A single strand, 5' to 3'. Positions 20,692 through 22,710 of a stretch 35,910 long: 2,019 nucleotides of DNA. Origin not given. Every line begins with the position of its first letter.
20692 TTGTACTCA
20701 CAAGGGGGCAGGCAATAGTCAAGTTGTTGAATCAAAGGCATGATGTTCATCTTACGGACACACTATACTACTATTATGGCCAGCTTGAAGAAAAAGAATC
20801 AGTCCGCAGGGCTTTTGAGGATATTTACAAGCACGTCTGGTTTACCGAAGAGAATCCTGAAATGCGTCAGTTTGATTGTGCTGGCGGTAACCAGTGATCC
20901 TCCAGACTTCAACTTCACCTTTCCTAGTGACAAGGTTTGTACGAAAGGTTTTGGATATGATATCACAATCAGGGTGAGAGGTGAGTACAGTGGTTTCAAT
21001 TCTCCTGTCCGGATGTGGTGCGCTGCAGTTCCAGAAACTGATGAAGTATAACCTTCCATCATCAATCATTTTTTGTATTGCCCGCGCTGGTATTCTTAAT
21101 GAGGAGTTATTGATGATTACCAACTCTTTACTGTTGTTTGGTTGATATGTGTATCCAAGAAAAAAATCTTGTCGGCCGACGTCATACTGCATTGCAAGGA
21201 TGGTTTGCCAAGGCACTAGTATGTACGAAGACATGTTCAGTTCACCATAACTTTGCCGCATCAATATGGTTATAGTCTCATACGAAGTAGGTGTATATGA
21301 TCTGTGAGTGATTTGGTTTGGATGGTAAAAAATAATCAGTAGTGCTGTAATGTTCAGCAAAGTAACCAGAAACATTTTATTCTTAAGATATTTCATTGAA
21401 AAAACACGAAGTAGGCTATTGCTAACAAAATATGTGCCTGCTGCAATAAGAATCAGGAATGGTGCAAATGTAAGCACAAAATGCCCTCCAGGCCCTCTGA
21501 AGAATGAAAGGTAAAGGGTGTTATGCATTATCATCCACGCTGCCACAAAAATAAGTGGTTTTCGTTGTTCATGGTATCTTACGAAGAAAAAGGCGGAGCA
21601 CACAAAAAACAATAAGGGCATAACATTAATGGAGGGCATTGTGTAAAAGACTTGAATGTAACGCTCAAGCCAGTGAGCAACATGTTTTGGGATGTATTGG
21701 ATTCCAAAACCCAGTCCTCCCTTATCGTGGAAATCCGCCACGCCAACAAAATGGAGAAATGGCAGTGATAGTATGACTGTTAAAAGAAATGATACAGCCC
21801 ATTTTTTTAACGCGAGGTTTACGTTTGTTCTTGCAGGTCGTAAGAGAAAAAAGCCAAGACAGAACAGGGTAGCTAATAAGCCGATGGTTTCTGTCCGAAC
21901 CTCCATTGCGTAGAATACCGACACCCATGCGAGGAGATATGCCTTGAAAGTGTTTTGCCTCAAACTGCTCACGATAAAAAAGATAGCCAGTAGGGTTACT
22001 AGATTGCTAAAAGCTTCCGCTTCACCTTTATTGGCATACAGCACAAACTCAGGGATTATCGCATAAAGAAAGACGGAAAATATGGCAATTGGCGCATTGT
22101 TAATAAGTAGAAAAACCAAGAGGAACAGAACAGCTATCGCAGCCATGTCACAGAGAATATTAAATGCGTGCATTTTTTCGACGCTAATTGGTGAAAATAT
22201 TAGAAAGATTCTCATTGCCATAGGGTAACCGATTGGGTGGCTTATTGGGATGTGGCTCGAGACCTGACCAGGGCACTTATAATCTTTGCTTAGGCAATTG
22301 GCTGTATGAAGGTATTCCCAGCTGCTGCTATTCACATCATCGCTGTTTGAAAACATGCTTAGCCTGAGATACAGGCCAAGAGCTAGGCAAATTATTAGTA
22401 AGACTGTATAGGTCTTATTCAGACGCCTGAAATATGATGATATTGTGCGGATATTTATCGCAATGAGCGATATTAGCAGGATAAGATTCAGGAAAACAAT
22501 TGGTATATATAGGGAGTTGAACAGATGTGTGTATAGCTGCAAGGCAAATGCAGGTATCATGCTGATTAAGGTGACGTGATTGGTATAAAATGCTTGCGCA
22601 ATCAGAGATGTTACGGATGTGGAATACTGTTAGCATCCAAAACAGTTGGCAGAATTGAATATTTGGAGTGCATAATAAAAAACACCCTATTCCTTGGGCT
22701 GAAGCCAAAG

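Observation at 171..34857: Eighteen radical SAM domains in one ~35 kb locus: a dense, apparently uncharacterised rSAM/cobalamin modification system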

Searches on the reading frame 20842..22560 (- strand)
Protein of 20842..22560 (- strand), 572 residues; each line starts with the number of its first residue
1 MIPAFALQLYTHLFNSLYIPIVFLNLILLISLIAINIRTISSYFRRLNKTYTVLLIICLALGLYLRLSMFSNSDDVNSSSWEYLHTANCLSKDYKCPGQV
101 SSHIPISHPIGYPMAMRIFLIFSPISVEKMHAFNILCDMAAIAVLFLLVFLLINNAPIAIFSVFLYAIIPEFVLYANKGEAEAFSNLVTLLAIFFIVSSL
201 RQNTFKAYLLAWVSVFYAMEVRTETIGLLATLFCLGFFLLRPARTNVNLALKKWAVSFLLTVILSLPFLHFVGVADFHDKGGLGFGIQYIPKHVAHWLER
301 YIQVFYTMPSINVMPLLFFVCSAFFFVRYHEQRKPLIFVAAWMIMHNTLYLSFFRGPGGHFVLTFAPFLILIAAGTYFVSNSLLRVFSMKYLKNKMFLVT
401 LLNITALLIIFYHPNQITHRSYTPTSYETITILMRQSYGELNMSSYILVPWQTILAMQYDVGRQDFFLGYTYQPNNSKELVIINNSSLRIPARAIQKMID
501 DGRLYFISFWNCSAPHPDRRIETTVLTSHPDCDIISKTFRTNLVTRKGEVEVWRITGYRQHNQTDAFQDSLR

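Call 5: search_protein_families(library=pfam, proteins=[window:20842-22560:-], max_evalue=0.01)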
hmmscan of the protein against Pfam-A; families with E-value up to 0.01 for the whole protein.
window:20842-22560:- (572 aa): 1 family
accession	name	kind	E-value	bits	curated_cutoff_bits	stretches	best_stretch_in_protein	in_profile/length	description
PF13231.12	PMT_2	-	3.1e-08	34.4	26.1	1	107-268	1-157/160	Dolichyl-phosphate-mannose-protein mannosyltransferase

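Call 87: search_protein_families(library=ncbifam, proteins=[window:20842-22560:-], max_evalue=0.00001)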
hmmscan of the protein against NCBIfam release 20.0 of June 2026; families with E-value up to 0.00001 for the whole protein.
window:20842-22560:- (572 aa): 0 families
